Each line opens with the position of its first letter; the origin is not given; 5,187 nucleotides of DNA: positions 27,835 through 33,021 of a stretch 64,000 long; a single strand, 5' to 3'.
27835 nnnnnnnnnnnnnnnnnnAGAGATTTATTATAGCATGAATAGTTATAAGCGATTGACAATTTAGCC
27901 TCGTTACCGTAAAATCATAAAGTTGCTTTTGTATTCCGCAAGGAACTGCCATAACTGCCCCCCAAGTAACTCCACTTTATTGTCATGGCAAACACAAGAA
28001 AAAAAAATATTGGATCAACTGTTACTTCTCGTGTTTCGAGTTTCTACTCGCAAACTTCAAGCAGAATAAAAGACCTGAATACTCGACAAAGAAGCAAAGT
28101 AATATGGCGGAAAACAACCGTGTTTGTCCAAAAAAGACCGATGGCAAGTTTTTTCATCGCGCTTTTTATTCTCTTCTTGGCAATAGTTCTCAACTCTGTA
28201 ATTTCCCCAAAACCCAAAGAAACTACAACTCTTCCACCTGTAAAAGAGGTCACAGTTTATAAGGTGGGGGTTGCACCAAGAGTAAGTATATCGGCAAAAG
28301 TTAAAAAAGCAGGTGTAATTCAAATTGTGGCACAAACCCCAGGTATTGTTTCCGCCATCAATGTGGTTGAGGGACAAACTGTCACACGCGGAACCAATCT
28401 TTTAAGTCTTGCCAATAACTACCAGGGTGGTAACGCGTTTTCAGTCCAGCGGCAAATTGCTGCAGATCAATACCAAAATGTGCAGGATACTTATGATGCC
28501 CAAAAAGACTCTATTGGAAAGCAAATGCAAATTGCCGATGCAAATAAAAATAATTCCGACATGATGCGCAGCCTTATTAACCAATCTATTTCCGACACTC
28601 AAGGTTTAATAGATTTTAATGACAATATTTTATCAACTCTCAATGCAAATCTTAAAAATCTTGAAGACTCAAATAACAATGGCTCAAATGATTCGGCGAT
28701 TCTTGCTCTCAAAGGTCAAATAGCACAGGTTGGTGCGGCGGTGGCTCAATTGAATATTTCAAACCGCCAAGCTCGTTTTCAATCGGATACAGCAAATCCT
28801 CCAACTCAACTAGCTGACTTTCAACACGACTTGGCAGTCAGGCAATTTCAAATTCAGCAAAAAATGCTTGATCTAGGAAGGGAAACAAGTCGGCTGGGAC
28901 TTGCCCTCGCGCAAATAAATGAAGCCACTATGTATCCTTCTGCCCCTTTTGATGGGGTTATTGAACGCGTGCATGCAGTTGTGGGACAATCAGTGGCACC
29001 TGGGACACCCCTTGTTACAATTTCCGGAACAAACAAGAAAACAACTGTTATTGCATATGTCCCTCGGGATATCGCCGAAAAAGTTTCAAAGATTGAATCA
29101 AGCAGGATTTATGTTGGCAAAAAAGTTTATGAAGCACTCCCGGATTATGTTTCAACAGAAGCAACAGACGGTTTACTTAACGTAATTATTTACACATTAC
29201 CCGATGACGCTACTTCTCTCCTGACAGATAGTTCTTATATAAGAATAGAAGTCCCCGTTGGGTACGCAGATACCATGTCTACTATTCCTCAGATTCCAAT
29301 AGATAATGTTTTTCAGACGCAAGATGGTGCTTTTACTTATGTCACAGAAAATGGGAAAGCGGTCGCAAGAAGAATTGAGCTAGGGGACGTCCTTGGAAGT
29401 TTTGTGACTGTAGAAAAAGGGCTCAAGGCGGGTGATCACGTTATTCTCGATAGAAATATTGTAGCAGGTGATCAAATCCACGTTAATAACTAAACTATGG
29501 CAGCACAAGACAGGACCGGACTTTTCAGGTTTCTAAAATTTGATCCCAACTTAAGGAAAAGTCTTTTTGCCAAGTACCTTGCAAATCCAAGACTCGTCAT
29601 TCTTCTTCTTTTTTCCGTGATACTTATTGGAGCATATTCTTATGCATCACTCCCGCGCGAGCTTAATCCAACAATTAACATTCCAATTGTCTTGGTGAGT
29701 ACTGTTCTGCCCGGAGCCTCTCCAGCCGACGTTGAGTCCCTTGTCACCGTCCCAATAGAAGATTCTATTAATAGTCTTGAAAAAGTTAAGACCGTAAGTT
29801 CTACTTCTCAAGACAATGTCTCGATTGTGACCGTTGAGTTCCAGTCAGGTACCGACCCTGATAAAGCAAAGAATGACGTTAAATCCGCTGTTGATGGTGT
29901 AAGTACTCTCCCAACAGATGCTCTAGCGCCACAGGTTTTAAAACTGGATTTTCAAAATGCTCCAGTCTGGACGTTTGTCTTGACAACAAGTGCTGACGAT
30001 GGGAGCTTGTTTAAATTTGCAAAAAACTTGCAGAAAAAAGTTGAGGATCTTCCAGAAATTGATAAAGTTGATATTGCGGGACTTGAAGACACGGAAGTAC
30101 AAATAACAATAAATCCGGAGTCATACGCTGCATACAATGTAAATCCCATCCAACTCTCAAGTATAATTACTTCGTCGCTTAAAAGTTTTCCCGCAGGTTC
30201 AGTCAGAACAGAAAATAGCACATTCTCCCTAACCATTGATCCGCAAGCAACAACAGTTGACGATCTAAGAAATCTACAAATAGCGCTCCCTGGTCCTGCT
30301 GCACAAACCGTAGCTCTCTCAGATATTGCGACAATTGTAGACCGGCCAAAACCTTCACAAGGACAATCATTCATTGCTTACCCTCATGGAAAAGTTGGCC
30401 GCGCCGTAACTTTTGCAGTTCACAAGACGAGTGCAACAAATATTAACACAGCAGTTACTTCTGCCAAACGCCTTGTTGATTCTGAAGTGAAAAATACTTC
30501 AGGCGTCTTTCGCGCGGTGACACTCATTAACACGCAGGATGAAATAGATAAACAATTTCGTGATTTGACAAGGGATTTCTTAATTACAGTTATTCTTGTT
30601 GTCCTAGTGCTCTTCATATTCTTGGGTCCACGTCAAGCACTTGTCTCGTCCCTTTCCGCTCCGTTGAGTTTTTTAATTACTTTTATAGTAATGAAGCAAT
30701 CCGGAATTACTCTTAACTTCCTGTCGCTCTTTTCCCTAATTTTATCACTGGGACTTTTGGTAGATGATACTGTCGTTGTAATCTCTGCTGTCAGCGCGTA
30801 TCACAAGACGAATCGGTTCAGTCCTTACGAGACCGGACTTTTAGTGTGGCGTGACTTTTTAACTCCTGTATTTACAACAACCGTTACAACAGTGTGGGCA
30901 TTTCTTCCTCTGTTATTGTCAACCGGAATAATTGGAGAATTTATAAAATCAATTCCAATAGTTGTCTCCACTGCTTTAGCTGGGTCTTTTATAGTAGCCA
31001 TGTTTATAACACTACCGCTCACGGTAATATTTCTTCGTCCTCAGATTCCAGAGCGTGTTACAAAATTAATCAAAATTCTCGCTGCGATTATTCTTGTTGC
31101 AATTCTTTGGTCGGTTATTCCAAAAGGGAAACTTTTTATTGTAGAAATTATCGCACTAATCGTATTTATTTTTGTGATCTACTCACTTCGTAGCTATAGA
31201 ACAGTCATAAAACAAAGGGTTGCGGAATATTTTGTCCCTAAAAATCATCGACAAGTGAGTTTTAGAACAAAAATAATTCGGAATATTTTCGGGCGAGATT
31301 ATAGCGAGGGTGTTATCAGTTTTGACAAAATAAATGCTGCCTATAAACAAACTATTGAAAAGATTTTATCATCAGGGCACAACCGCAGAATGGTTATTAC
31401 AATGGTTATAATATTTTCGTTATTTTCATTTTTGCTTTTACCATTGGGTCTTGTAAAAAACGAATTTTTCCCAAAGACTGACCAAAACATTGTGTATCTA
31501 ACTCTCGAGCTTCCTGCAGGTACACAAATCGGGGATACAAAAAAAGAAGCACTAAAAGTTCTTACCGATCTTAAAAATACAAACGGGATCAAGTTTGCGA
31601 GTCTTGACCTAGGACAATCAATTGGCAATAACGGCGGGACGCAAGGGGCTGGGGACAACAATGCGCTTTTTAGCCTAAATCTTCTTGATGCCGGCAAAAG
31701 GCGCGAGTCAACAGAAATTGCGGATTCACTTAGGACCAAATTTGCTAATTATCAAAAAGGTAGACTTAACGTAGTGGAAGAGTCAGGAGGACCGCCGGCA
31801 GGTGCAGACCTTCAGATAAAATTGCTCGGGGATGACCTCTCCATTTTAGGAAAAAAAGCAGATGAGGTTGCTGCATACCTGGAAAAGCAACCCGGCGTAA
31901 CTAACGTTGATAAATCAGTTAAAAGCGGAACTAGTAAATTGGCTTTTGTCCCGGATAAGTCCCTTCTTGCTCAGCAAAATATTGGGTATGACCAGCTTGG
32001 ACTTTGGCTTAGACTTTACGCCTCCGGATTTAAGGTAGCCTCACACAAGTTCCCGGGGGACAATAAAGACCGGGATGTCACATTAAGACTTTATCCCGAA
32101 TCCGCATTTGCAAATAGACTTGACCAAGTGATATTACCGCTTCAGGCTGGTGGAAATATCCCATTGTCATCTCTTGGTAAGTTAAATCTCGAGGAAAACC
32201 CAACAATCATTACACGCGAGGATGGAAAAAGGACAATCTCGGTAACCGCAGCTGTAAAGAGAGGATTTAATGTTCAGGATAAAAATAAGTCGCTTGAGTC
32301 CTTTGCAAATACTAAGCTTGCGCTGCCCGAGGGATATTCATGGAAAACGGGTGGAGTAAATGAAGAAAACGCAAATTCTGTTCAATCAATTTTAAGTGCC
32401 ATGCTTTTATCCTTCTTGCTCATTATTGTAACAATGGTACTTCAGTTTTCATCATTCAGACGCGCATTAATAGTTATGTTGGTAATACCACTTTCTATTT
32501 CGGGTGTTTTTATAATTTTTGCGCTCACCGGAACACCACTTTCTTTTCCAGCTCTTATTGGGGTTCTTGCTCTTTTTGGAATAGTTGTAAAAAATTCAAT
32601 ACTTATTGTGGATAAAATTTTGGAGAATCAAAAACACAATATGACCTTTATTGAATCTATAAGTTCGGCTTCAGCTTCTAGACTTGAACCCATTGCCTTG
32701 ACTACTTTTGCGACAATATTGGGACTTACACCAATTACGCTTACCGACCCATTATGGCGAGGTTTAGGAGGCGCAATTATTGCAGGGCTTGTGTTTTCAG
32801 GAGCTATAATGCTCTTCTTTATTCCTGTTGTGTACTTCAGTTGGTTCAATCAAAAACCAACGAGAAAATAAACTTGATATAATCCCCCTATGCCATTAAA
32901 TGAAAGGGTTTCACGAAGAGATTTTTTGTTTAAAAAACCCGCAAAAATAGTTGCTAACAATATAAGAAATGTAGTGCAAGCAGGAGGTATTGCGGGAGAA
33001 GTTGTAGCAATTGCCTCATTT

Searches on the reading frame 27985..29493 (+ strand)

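Call 62: search_protein_families(library=pfam, proteins=[window:27985-29493:+], max_evalue=0.00001)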
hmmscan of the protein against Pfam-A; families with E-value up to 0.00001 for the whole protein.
window:27985-29493:+ (502 aa): 4 families
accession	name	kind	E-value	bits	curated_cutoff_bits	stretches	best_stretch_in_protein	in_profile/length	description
PF13437.12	HlyD_3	-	1.6e-11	45.3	22.2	1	320-377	4-61/106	HlyD family secretion protein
PF13533.13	Biotin_lipoyl_2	-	7.8e-09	35.6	29.8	0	113-142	2-31/32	Biotin-lipoyl like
PF16576.10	HlyD_D23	-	1.1e-08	35.1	30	0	107-144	104-141/214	Barrel-sandwich domain of CusB or HlyD membrane-fusion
PF00364.28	Biotin_lipoyl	-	3.4e-06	27.2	22.1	0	319-346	46-73/73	Biotin-requiring enzyme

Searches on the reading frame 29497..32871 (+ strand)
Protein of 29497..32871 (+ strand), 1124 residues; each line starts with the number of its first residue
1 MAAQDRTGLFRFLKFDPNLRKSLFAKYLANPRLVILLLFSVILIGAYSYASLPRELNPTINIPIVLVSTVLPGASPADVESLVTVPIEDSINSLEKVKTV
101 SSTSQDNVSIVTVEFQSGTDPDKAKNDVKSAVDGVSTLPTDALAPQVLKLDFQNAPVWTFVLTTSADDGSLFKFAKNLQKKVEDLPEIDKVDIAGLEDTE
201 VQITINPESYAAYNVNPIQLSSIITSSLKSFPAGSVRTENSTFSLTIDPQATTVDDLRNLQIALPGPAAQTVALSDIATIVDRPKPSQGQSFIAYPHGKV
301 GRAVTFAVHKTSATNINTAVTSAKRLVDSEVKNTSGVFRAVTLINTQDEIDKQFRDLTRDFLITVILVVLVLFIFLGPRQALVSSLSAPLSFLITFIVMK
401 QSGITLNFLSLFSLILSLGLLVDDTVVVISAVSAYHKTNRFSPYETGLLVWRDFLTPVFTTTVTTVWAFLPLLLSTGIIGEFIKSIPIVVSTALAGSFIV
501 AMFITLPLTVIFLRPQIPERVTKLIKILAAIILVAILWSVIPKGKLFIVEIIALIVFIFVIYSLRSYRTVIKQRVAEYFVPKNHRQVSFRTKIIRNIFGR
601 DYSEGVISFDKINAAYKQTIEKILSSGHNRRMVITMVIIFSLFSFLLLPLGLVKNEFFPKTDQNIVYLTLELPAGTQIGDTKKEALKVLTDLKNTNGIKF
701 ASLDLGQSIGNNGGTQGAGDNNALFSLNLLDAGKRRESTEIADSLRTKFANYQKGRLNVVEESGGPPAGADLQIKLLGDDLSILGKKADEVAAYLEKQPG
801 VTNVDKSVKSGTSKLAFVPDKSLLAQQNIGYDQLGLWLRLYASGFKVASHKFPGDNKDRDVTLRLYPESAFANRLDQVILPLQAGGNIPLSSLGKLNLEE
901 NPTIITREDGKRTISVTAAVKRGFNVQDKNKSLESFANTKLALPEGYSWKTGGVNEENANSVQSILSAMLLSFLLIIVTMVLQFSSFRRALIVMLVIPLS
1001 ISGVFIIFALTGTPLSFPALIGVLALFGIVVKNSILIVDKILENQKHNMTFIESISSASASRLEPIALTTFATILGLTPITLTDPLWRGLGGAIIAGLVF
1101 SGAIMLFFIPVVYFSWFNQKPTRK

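Call 62: search_protein_families(library=pfam, proteins=[window:29497-32871:+], max_evalue=0.00001)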
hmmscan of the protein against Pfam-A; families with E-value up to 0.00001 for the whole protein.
window:29497-32871:+ (1124 aa): 1 family
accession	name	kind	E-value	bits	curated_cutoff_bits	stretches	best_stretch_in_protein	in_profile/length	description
PF00873.25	ACR_tran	-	6.2e-149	498.1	28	2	28-526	6-510/1021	AcrB/AcrD/AcrF family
